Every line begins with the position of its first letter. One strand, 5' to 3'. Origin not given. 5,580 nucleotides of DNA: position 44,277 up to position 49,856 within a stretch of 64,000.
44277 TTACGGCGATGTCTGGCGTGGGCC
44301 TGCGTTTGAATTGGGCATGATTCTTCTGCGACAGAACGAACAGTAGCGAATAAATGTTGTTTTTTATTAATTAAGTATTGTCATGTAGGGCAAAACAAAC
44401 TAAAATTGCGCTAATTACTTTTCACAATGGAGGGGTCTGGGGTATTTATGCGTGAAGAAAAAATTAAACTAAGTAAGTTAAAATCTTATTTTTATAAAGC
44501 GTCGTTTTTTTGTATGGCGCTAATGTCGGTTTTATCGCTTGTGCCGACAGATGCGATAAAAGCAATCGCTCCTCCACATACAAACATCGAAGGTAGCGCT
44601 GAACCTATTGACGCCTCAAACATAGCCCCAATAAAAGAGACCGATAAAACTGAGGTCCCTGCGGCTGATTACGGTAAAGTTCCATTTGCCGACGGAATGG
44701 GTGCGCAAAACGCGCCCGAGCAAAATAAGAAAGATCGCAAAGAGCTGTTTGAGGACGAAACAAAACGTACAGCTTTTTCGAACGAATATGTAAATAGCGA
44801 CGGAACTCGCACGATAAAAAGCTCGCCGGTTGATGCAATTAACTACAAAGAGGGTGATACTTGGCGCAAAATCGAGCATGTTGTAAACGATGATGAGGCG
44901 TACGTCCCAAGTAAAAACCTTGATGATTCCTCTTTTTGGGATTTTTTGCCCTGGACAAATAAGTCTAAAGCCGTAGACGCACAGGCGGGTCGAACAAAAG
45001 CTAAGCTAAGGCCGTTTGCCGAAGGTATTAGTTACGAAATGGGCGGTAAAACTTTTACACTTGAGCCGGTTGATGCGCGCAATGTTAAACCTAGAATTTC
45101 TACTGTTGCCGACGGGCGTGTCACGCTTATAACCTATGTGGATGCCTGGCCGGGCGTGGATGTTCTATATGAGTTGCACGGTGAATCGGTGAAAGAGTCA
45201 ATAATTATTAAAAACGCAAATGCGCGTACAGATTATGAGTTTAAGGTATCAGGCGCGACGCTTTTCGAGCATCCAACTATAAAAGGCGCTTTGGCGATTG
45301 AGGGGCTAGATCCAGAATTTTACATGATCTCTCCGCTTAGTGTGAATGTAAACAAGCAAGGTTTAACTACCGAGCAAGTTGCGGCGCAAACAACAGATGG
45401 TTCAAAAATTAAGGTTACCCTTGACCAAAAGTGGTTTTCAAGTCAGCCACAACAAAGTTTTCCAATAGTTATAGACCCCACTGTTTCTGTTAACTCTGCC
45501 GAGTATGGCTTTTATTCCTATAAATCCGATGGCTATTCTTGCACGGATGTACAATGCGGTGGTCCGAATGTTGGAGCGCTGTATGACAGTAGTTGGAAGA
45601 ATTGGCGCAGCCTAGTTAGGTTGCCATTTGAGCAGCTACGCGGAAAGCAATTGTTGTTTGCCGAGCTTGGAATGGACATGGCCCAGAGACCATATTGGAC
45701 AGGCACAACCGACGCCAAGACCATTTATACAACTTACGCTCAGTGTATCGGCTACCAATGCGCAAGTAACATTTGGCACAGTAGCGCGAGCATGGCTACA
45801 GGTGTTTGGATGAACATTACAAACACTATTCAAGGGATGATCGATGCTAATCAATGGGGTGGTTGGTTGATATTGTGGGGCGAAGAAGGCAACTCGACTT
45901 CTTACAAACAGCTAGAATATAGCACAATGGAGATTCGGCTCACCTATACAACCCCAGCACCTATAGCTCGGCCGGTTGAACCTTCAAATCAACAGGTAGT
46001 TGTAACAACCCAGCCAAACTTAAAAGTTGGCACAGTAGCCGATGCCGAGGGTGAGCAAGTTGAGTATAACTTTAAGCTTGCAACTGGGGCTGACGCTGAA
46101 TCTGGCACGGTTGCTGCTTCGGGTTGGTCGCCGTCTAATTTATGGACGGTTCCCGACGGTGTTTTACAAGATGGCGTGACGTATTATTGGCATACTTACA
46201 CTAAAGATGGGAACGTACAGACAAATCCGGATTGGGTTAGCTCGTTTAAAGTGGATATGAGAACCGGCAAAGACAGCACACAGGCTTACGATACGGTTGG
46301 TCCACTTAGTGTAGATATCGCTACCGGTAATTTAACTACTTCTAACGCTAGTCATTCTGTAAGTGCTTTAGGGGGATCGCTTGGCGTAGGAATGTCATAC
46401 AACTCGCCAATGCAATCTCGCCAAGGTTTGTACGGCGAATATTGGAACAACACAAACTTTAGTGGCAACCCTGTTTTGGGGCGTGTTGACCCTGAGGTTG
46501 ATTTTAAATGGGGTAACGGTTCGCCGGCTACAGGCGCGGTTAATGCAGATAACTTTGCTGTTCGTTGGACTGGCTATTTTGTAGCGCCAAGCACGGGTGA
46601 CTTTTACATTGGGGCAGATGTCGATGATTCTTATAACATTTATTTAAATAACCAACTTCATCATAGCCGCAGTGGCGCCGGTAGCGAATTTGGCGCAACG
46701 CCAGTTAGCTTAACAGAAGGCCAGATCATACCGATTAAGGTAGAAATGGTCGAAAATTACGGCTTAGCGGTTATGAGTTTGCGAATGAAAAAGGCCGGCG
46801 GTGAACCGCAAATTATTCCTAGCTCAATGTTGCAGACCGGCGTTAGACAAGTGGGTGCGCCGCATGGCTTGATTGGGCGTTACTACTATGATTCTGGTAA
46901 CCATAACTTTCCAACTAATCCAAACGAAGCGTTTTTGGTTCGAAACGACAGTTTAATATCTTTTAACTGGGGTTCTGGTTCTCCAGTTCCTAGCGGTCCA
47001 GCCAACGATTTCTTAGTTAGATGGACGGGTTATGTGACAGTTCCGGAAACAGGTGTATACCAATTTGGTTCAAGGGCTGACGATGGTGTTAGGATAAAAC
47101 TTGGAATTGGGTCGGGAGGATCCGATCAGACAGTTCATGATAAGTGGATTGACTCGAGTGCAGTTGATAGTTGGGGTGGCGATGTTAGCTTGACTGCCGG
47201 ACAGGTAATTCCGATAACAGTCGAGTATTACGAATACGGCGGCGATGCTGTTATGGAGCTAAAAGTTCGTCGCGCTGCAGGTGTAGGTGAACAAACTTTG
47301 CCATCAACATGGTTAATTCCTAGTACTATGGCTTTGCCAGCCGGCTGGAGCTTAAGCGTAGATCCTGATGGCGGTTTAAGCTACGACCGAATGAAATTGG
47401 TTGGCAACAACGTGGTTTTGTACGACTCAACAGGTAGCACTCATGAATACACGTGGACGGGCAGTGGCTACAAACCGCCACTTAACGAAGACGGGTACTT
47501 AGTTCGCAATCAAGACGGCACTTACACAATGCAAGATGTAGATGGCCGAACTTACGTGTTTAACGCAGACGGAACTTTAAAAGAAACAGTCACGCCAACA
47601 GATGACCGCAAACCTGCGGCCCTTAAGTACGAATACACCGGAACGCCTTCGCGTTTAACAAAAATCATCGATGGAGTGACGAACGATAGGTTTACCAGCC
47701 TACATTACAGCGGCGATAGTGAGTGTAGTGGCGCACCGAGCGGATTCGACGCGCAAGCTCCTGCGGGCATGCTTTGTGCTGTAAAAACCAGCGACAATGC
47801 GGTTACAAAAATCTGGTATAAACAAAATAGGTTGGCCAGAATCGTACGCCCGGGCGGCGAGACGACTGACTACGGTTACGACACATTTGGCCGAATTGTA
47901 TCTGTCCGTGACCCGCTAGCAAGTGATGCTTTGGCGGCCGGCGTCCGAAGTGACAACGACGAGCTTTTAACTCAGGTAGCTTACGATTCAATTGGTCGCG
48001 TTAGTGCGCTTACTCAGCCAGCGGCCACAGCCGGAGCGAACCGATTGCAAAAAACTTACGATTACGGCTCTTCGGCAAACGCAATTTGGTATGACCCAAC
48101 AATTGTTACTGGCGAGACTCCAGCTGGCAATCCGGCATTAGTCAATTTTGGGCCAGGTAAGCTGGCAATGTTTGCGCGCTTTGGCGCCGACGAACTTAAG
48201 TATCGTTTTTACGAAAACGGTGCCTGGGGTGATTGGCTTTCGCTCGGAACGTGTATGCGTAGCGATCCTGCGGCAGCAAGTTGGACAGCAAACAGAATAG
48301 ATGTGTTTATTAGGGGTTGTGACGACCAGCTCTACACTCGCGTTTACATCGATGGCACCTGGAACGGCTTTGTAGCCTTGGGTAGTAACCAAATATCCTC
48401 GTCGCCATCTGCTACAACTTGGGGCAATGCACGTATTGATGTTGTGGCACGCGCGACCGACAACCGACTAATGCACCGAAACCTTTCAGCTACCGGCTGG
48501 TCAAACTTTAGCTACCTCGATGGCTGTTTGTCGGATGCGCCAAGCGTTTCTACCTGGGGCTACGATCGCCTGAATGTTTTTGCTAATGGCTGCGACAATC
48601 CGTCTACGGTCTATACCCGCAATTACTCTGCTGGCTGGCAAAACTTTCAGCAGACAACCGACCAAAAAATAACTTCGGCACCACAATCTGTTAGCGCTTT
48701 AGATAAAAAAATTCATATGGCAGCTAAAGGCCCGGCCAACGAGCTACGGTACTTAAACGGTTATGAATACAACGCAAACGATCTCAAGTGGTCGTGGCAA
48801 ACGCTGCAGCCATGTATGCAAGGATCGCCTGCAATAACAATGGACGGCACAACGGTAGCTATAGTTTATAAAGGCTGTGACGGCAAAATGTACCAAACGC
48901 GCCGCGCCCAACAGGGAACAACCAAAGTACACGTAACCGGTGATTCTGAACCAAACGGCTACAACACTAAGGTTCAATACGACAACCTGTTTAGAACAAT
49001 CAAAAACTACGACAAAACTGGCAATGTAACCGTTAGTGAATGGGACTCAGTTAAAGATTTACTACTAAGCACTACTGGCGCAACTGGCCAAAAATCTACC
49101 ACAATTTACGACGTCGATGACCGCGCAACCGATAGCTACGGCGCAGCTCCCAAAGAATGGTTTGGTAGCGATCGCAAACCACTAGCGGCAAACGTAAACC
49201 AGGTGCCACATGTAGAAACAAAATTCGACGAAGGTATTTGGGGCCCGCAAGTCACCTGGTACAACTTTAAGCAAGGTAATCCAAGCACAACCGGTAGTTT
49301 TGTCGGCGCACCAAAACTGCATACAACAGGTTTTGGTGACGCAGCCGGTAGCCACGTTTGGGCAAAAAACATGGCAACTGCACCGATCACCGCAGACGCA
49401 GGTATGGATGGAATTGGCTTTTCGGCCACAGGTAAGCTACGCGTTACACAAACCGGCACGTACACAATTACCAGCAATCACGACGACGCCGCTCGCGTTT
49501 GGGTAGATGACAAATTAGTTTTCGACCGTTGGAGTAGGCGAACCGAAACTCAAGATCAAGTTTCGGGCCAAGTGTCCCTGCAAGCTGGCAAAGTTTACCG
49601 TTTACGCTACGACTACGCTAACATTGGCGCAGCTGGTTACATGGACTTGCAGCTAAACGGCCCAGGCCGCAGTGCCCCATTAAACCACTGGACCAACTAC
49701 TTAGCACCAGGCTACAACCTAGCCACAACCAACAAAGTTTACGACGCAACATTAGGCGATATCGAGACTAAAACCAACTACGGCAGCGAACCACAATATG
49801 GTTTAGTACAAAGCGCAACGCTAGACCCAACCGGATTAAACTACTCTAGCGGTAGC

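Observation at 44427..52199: Giant Sec-type RHS toxin decorated with three PA14 modules and an embedded lectin-like beta-propeller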

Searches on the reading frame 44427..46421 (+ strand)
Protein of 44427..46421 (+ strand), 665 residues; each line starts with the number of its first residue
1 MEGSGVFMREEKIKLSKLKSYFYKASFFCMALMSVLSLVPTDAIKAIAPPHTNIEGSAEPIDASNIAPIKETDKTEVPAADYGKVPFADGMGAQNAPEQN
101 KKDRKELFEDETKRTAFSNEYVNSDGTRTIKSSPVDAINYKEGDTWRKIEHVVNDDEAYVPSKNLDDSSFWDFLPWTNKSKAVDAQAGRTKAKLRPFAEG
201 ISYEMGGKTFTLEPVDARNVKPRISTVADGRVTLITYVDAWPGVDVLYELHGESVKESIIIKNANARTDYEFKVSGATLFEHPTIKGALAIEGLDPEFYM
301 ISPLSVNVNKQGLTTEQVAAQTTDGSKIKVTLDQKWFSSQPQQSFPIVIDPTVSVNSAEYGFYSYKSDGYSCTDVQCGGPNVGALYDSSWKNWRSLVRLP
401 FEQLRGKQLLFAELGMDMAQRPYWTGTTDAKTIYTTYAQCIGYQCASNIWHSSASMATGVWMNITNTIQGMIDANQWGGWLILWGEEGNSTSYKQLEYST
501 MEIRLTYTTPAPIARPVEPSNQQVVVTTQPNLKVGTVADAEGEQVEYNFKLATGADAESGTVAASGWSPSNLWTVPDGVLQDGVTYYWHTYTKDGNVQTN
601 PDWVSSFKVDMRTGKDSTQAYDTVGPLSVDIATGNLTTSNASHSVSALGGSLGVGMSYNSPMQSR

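Call 7: search_protein_families(library=pfam, proteins=[window:44427-46421:+], max_evalue=1)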
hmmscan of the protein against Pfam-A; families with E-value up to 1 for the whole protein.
window:44427-46421:+ (665 aa): 1 family
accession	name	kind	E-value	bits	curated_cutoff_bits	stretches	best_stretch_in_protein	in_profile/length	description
PF25778.1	DUF7948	-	0.0021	18.6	27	1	235-352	105-214/214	Domain of unknown function (DUF7948)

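Call 71: predict_structure(alignment_id=A7)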
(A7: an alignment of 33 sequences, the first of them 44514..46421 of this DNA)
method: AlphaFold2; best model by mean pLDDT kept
length: 636 residues; sequences in the alignment: 33
mean_pLDDT: 80.9   pTM: 0.73
mean pLDDT of the five models: 80.9, 79.5, 79.4, 78.8, 77.8
residues with pLDDT >= 90: 386; 70-90: 108; 50-70: 22; < 50: 120
segments of 3 or more residues with pLDDT < 50: 1-72, 587-603, 605-607, 609-636
pLDDT, mean of each block of 10 residues (from residue 1): 37 36 35 41 35 32 33 76 92 91 85 91 92 85 70 92 96 95 97 85 88 96 92 97 98 95 94 95 92 97 97 96 83 91 90 84 91 89 94 93 94 83 93 94 88 91 92 92 93 93 94 87 95 94 95 95 87 95 60 44 46 37 35 36
secondary structure, 60 per line:
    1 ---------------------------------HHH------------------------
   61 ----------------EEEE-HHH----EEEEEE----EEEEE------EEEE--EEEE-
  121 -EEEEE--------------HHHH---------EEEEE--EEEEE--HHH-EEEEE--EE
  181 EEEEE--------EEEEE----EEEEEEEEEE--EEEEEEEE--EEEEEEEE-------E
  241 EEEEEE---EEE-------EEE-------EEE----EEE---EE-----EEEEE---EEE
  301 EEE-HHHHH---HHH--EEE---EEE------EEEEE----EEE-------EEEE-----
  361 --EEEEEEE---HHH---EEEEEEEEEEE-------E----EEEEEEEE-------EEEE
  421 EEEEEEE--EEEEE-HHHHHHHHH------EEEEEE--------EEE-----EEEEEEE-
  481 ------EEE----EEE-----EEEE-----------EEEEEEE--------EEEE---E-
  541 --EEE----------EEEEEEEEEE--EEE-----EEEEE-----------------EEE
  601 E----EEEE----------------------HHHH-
elements in order: E77-80 E89-94 E99-103 E110-113 E116-119 E122-126 H141-144 E154-158 E161-165 E172-176 E179-185 E194-198 E203-212 E215-222 E225-232 E240-246 E250-252 E260-262 E270-272 E277-279 E290-294 E298-303 H305-309 E318-320 E324-326 E333-337 E342-344 E352-355 E363-369 E379-389 E402-409 E417-427 E430-434 H436-444 E451-456 E465-467 E473-479 E487-489 E494-496 E502-505 E517-523 E532-535 E543-545 E556-565 E568-570 E576-580 E598-601 E606-609 H632-635

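Call 73: fold_search(model_id=the predicted structure, library=pdb)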
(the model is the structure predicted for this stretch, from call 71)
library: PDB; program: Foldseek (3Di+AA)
matches with E <= 10: 1005; with E <= 0.001: 9
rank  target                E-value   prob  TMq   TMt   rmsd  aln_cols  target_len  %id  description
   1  8iyk_F                8.5e-05  0.97  0.15  0.12  31.9       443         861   10  Tail tip conformation 1 of phage lambda tail (released 2023-10-18)
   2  5fmv_B                2.7e-04  0.96  0.15  0.23  24.2       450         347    8  Crystal structure of human CD45 extracellular region, domains d1-d4 (released 2016-03-23)
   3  9ba4_A                2.8e-04  0.82  0.14  0.11  39.1       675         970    8  Full-length cross-linked Contactin 2 (CNTN2) (released 2024-07-17)
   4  8k35_A                3.5e-04  0.93  0.15  0.12  34.2       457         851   10  Structure of the bacteriophage lambda tail tip complex (released 2023-11-15)
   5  5fmv_A                4.9e-04  0.97  0.15  0.24  23.7       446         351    8  Crystal structure of human CD45 extracellular region, domains d1-d4 (released 2016-03-23)
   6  9e7m_Ja               5.9e-04  0.90  0.15  0.12  35.0       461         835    9  In situ cryoEM structure of bacteriophage Ur-lambda tail tip complex (released 2025-11-05)
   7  8avb_B                6.5e-04  0.80  0.13  0.14  20.0       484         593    7  Cryo-EM structure for mouse leptin in complex with the mouse LEP-R ectodomain (1:2 mLEP:mLEPR model). (released 2023-04-05)
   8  4pbx                  8.7e-04  0.82  0.13  0.15  33.4       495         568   11  Crystal structure of the six N-terminal domains of human receptor protein tyrosine phosphatase sigma (released 2014-11-12)
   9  8x80_A                9.1e-04  0.60  0.14  0.12  28.6       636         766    8  Structure of leptin-LepR trimer with a small gap (released 2024-08-07)
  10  5i99                  1.3e-03  0.84  0.14  0.20  26.4       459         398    8  Crystal structure of mouse CNTN3 Ig5-Fn2 domains (released 2016-08-31)
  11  3t1w                  1.3e-03  0.92  0.15  0.24  23.7       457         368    9  Structure of the four-domain fragment Fn7B89 of oncofetal fibronectin (released 2012-03-21)
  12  8v29_B                1.4e-03  0.60  0.14  0.15  30.7       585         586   10  Cryo-EM structure of human type I OSM receptor complex: model for full extracellular assembly (released 2024-11-20)
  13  8dh8_A                1.6e-03  0.60  0.15  0.13  27.9       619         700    8  Leptin-bound leptin receptor complex-full ECD (released 2023-04-19)
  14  8g4l_am               2.5e-03  0.54  0.16  0.10  45.6       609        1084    9  Cryo-EM structure of the human cardiac myosin filament (released 2023-11-01)
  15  6iaa_A                2.6e-03  0.41  0.12  0.10  31.4       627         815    9  hRobo2 ectodomain (released 2019-03-13)
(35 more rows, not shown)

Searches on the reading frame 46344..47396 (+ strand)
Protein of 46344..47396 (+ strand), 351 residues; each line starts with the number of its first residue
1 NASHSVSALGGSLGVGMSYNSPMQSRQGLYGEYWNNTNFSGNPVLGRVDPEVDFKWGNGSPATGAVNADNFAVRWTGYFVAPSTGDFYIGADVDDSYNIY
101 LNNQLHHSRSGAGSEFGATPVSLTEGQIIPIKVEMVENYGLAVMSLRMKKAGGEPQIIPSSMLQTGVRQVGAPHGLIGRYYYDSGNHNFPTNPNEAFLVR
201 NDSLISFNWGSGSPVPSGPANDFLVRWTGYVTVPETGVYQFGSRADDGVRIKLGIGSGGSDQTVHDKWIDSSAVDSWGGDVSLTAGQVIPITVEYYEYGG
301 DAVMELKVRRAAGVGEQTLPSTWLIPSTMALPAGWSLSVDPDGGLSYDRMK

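Call 7: search_protein_families(library=pfam, proteins=[window:46344-47396:+], max_evalue=1)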
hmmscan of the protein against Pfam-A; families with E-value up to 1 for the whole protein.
window:46344-47396:+ (351 aa): 3 families
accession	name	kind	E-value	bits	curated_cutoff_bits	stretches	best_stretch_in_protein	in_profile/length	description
PF07691.17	PA14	-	7.8e-39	133.3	24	2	25-138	1-121/147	PA14 domain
PF10528.15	GLEYA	-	5.3e-16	59.1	26.2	2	223-308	1-89/91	GLEYA domain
PF21710.3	Spt6_S1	-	0.021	15.5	27.5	1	117-143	8-34/91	Spt6, S1/OB domain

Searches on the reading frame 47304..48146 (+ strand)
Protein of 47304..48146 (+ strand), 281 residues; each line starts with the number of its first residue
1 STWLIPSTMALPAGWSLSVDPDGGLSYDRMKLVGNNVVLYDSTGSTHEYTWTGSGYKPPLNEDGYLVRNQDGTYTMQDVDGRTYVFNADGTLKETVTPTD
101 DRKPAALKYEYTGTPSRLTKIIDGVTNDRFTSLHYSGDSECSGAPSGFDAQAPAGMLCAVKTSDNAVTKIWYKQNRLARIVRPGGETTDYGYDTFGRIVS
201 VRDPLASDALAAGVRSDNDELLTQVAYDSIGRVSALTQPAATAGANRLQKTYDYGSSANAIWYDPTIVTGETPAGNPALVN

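Call 7: search_protein_families(library=pfam, proteins=[window:47304-48146:+], max_evalue=1)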
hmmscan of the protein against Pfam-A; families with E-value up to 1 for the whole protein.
window:47304-48146:+ (281 aa): 1 family
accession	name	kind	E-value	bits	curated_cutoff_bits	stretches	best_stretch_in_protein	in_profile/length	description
PF05593.20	RHS_repeat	-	2.6e-07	31.3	22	1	173-205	3-35/38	RHS Repeat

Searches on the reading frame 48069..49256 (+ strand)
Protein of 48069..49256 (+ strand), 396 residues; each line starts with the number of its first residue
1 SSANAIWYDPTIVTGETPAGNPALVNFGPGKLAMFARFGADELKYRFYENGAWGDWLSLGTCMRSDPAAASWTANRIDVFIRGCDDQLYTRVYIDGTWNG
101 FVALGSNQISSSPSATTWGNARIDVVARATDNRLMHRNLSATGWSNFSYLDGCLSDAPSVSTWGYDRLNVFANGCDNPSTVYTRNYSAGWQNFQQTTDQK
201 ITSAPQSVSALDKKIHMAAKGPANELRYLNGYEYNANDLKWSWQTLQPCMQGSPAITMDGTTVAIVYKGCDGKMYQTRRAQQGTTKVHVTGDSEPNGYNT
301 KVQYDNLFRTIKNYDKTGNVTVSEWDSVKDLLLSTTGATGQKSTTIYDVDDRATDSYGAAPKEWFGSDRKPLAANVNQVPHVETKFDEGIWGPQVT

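Call 7: search_protein_families(library=pfam, proteins=[window:48069-49256:+], max_evalue=1)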
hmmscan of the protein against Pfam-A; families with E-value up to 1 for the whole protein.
window:48069-49256:+ (396 aa): 3 families
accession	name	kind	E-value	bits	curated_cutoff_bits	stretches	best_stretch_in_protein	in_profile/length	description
PF03984.19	DUF346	-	0.013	15.7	22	0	125-144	4-23/39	Repeat of unknown function (DUF346)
PF16152.10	DUF4860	-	0.047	14.1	25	1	306-351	9-54/98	Domain of unknown function (DUF4860)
PF01697.33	Glyco_transf_92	-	0.11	12.6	23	1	298-329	38-68/249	Glycosyltransferase family 92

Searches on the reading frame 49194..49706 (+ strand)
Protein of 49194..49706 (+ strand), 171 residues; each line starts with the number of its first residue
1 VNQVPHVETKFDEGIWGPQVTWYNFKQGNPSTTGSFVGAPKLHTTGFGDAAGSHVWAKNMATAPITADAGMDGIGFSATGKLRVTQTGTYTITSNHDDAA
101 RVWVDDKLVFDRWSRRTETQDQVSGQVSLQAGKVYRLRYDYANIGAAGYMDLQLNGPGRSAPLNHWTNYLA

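Call 7: search_protein_families(library=pfam, proteins=[window:49194-49706:+], max_evalue=1)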
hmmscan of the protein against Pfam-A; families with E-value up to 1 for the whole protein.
window:49194-49706:+ (171 aa): 3 families
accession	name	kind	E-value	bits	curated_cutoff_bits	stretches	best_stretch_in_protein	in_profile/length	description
PF07691.17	PA14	-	5.9e-17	62.3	24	1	74-154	46-133/147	PA14 domain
PF10528.15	GLEYA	-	3.1e-10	40.6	26.2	1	79-154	6-89/91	GLEYA domain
PF16403.11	Bact_surface_Ig-like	-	0.095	13.2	27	0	78-100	37-59/71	Bacterial surface protein, Ig-like domain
